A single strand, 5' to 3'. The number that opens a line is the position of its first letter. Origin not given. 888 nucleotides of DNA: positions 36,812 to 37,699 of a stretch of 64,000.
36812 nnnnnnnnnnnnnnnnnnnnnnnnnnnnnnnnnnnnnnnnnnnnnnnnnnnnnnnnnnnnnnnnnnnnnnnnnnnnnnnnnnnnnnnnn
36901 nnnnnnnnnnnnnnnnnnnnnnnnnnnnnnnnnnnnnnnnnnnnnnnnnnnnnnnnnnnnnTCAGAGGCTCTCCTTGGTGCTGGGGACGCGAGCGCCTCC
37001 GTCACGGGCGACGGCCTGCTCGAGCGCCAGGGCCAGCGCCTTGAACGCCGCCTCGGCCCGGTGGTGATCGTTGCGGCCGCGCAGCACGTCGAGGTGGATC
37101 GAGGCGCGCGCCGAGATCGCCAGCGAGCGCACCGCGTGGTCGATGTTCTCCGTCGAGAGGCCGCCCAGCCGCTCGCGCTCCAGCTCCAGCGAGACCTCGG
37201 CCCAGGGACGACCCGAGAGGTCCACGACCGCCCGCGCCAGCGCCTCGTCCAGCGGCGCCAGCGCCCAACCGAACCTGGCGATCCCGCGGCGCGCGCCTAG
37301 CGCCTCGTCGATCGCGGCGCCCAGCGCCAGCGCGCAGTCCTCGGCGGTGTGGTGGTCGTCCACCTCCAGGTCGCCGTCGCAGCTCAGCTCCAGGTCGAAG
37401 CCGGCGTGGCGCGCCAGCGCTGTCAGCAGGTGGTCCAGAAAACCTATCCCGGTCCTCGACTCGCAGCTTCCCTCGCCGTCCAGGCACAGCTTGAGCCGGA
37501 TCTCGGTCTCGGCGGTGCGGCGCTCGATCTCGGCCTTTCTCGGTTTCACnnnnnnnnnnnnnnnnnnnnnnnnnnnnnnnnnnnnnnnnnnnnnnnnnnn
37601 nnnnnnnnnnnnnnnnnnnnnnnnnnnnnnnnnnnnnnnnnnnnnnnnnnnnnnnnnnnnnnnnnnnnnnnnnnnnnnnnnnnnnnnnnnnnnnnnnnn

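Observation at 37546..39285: HisC fused to a HAD phosphatase while HisB is monofunctional: a relocated histidinol-phosphatase?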

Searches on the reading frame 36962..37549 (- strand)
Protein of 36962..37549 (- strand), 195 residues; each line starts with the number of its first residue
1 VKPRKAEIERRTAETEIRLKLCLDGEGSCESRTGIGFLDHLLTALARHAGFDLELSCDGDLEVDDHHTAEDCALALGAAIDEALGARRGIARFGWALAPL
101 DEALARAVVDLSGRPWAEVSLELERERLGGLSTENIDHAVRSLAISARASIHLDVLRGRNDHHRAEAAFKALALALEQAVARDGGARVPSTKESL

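Call 3: search_protein_families(library=pfam, proteins=[window:36962-37549:-])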
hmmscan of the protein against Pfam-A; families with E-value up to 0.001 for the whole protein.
window:36962-37549:- (195 aa): 1 family
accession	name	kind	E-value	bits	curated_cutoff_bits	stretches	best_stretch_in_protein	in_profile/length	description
PF00475.24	IGPD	-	2.1e-59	200.2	27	1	33-176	1-144/144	Imidazoleglycerol-phosphate dehydratase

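Call 4: search_protein_families(library=ncbifam, proteins=[window:36962-37549:-], max_evalue=0.01)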
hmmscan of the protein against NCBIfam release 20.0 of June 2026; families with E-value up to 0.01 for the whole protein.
window:36962-37549:- (195 aa): 13 families
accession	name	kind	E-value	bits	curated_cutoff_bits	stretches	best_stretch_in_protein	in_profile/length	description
NF002111.0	PRK00951.2-1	equivalog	2.1e-72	242.8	231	1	2-195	2-194/194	imidazoleglycerol-phosphate dehydratase HisB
NF002116.0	PRK00951.2-6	equivalog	7.8e-71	238.1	269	1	1-194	1-196/197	imidazoleglycerol-phosphate dehydratase HisB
NF003937.0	PRK05446.1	equivalog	2e-65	221.1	443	1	2-193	165-353/355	bifunctional histidinol-phosphatase/imidazoleglycerol-phosphate dehydratase HisB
NF002109.0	PRK00951.1-5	equivalog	5.7e-65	218.8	278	1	4-195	3-196/196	imidazoleglycerol-phosphate dehydratase HisB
NF002110.2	PRK00951.1-6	equivalog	3e-61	206.6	266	1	4-195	1-199/199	imidazoleglycerol-phosphate dehydratase HisB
NF002114.0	PRK00951.2-4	equivalog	1.1e-59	201.2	189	1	6-195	2-190/190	imidazoleglycerol-phosphate dehydratase HisB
NF002106.0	PRK00951.1-1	equivalog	3.5e-59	199.8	283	1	2-195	2-197/197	imidazoleglycerol-phosphate dehydratase HisB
NF002112.0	PRK00951.2-2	equivalog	3.6e-59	199.8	315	1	4-193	2-192/194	imidazoleglycerol-phosphate dehydratase HisB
NF002107.0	PRK00951.1-2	equivalog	4.1e-59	199.5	267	1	4-193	2-192/194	imidazoleglycerol-phosphate dehydratase HisB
NF002108.0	PRK00951.1-3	equivalog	2.5e-58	197.1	328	1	3-192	9-200/205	imidazoleglycerol-phosphate dehydratase HisB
NF002115.0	PRK00951.2-5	equivalog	4.3e-58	196.3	289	1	4-194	3-194/195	imidazoleglycerol-phosphate dehydratase HisB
NF002113.0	PRK00951.2-3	equivalog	2e-54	184.4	288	1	4-193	2-188/190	imidazoleglycerol-phosphate dehydratase HisB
NF010121.0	PRK13598.1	equivalog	2.4e-49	167.7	295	1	4-192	3-190/193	imidazoleglycerol-phosphate dehydratase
